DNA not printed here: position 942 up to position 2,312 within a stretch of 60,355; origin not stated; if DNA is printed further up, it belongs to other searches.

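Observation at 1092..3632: Portal-adjacent 846-aa polyvalent protein combining an HExxH peptidase-like module with an ART-like module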

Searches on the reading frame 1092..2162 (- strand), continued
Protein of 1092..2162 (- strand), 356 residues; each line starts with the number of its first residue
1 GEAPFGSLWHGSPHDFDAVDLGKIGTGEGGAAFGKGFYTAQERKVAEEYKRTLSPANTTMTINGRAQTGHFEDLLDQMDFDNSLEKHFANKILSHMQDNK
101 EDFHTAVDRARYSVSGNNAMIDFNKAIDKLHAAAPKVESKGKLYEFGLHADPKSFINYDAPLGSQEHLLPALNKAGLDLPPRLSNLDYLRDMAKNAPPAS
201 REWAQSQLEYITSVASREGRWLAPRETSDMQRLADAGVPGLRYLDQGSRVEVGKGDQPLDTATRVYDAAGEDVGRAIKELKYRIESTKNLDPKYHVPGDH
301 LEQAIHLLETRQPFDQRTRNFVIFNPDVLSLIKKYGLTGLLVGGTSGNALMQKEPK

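Call 71: get_annotated_region(hit=H20, flank=7000)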
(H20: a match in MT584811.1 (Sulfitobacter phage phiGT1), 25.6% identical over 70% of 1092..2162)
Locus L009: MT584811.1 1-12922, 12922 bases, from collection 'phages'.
description: Sulfitobacter phage phiGT1, complete genome.
organism: Sulfitobacter phage phiGT1 (NCBI taxid 2745703)
taxonomy: Viruses; Duplodnaviria; Heunggongvirae; Uroviricota; Caudoviricetes
host: Sulfitobacter sp. HGT1; source: tidal flat; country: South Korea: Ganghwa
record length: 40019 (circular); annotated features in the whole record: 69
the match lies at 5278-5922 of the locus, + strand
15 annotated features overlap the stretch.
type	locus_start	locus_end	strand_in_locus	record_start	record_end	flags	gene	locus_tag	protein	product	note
CDS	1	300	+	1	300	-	-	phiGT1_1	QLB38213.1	putative small terminase subunit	Homologs are consistently upstream of a phage large terminase gene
CDS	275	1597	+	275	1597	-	-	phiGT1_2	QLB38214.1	large terminase subunit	HHpred match to pfam04466 Terminase_3 Phage terminase large subunit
CDS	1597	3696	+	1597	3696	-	-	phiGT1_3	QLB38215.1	portal protein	HHpred match to pfam16510 P22_portal Phage P22-like portal protein, and Pfam12236 T7 portal protein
CDS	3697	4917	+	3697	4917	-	-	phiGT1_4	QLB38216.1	hypothetical protein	Homolog of Synechococcal phage proteins, e.g. AOV60465, annotated as structural proteins; Homolog of Halovirus HGTV-1 ...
CDS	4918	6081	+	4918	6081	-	-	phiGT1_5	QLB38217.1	hypothetical protein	Closest homolog in a phage genome is BAR32501 in a uvMed metagenomic phage genome, which is also in the head structure ...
CDS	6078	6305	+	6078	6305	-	-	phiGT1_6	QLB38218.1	hypothetical protein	Closest homolog is in Sulfitobacter phage pCB2047-A at syntenic position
CDS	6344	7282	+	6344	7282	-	-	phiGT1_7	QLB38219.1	scaffold protein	Closest homolog is in Sulfitobacter phage pCB2047-A at syntenic position; Has similar size, alpha helical content, and ...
CDS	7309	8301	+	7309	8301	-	-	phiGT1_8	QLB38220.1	major head protein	HHpred match to PHA00665 major capsid protein; and pfam05065 Phage Capsid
CDS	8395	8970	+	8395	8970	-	-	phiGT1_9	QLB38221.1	HNH nuclease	HHpred match to PHA00280 and pfam13392 HNH_3 HNH endonuclease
CDS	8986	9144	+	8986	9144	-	-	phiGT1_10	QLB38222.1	hypothetical protein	Closest homolog is in Sulfitobacter phage pCB2047-A in syntenic position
CDS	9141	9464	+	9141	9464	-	-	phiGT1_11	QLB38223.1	hypothetical protein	Closest homolog is in Sulfitobacter phage pCB2047-A in syntenic position; Homologs are found in many phage genomes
CDS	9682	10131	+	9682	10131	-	-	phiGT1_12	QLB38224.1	HNH endonuclease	HHpred match to pdb:1U3E homing nuclease from SPO1; and pfam05551 zf-His_me_endon, and pfam13392 HNH_3; Is absent from ...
CDS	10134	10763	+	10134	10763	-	-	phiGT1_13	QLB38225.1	structural protein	Homologs Sm_phiM5_16 in phiM5 and PPLUZ24_gp60 in LUZ24 are identified as structural by mass spectrometry; They are ...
CDS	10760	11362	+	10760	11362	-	-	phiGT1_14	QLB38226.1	tubular tail A protein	HHpred match to PHA00428 tail tubular protein A; Is better match to the T7 tubular tail A model than the related P22 ...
CDS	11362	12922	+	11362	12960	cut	-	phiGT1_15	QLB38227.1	tubular tail B protein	HHpred match to pfam11134 Phage_stabilize Phage stabilization protein; Is a stronger match to the P22 gp10 version of ...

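Call 72: search_protein_families(library=pfam, proteins=[L009:4918-6081:+, L009:3697-4917:+, L009:6078-6305:+], max_evalue=0.01)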
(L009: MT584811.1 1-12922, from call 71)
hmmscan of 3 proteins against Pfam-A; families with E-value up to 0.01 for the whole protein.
L009:4918-6081:+ (387 aa): 1 family
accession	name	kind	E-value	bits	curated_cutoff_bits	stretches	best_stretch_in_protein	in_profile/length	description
PF18760.7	ART-PolyVal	-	1e-06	30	31.2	1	127-175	8-51/140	ADP-Ribosyltransferase in polyvalent proteins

L009:3697-4917:+ (406 aa): 0 families

L009:6078-6305:+ (75 aa): 1 family
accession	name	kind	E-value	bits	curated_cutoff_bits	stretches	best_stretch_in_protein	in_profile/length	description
PF09720.15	Unstab_antitox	-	0.0052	17.2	23.3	0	1-15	2-16/54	Putative addiction module component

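Call 91: search_protein_families(library=ncbifam, proteins=[L009:4918-6081:+], max_evalue=0.1)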
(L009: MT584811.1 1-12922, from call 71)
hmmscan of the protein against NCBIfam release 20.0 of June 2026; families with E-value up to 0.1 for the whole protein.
L009:4918-6081:+ (387 aa): 0 families
